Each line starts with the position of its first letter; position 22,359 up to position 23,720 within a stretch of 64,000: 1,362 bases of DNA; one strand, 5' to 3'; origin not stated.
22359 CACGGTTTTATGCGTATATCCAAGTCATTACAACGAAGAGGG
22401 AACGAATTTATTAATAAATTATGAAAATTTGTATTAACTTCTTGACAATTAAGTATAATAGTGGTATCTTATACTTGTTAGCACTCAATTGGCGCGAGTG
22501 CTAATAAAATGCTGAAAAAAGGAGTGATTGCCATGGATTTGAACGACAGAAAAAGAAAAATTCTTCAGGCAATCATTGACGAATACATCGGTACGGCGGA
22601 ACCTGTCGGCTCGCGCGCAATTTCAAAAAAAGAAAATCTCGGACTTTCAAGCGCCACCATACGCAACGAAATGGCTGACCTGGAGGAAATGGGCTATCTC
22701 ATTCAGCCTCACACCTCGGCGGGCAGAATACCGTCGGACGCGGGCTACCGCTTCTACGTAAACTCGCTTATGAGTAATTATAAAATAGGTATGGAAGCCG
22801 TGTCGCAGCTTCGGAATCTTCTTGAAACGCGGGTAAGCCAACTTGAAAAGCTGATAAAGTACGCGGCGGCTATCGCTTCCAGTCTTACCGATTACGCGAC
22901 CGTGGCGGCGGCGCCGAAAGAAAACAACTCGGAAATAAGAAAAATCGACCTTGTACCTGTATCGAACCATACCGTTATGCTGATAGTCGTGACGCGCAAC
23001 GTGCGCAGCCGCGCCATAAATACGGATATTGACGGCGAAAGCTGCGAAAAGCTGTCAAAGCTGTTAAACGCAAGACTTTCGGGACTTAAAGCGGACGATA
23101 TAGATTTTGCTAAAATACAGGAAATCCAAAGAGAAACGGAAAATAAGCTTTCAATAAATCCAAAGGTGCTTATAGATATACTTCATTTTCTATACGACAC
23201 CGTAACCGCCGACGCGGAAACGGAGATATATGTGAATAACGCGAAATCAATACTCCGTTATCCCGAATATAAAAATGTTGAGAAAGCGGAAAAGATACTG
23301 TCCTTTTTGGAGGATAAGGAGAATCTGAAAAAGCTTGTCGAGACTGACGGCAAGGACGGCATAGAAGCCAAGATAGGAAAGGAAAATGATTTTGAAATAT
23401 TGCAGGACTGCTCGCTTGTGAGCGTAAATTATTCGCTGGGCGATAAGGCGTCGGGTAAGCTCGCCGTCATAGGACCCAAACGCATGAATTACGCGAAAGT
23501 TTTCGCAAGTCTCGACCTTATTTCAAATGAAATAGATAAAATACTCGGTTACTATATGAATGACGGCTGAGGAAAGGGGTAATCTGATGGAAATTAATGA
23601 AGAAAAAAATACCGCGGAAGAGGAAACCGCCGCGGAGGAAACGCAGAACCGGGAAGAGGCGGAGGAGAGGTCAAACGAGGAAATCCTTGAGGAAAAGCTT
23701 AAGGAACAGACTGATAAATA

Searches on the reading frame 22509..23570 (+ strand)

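Call 5: search_protein_families(library=pfam, proteins=[window:22509-23570:+], max_evalue=0.01)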
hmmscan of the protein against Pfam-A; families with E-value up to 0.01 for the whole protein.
window:22509-23570:+ (353 aa): 3 families
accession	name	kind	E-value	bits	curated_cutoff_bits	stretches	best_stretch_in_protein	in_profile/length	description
PF01628.27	HrcA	-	3.9e-55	187.6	22.2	1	113-331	1-214/215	HrcA protein C terminal domain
PF03444.21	HrcA_DNA-bdg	-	0.001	19.1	21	1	11-65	2-54/79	Winged helix-turn-helix transcription repressor, HrcA DNA-binding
PF08279.18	HTH_11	-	0.0015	18.8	25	1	42-66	23-47/55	HTH domain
